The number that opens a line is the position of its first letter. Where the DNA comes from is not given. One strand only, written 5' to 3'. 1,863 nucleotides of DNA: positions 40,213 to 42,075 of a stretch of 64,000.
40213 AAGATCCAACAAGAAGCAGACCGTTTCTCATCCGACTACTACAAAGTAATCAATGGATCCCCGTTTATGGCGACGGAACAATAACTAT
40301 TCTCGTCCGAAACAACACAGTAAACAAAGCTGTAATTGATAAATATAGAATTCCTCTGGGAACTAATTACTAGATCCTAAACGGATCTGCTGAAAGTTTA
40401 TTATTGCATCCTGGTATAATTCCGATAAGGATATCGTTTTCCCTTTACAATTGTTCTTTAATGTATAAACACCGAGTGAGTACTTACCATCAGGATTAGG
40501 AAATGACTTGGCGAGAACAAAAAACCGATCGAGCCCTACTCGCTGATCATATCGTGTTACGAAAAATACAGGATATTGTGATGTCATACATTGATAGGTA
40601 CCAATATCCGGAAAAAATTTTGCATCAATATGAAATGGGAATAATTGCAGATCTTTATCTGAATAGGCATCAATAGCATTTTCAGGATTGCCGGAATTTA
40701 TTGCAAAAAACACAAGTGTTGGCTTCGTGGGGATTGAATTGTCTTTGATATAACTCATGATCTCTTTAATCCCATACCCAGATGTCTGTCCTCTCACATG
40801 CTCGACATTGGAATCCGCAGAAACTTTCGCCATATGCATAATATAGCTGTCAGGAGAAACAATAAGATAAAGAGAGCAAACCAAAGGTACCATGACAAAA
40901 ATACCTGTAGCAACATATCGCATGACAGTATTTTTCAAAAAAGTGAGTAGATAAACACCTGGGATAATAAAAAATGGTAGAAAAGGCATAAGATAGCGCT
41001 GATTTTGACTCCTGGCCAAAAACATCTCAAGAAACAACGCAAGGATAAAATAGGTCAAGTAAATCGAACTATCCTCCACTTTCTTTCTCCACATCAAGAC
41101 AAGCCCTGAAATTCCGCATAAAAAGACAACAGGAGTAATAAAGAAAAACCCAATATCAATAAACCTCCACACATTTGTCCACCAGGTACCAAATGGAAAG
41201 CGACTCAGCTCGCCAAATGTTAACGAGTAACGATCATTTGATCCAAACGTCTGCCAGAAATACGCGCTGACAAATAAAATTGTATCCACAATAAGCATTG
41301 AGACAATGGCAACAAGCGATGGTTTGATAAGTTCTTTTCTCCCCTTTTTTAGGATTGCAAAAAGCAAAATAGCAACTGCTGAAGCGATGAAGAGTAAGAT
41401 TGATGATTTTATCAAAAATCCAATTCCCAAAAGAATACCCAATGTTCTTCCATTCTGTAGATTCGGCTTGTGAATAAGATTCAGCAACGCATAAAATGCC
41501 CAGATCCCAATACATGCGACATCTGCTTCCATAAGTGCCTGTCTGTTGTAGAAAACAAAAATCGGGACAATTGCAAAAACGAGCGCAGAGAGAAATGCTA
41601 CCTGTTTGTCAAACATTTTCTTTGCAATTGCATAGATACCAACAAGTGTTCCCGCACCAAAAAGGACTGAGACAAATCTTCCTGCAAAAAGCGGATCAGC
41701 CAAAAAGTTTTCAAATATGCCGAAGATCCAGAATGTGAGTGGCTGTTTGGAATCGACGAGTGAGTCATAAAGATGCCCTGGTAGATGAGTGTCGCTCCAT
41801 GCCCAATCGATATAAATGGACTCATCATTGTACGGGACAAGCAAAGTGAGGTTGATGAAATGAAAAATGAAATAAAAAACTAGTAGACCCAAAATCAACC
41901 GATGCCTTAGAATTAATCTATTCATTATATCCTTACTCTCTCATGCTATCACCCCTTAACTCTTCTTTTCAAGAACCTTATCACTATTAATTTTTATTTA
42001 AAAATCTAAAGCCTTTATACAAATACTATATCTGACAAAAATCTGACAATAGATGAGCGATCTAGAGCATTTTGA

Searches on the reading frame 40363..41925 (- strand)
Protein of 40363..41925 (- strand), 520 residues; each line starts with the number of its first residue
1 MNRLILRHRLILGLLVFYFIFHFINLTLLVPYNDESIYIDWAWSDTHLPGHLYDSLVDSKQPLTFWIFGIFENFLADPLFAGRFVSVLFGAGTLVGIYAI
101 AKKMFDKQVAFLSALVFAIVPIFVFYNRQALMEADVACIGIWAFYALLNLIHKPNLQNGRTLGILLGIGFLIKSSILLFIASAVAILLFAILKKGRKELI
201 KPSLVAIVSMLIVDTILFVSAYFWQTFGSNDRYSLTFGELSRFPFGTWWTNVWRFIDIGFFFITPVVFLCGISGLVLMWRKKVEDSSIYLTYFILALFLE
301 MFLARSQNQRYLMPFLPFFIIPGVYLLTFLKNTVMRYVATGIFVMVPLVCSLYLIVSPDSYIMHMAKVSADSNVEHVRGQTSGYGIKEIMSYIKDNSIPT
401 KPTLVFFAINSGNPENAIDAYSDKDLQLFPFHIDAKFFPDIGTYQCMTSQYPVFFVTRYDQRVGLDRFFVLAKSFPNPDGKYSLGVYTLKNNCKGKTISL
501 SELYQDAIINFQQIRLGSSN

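Call 54: search_protein_families(library=pfam, max_evalue=0.001, proteins=[window:40363-41925:-])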
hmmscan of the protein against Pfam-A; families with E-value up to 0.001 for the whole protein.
window:40363-41925:- (520 aa): 1 family
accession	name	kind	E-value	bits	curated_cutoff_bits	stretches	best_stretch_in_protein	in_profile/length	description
PF13231.12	PMT_2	-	1.5e-19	71.2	26.1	1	61-213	3-154/160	Dolichyl-phosphate-mannose-protein mannosyltransferase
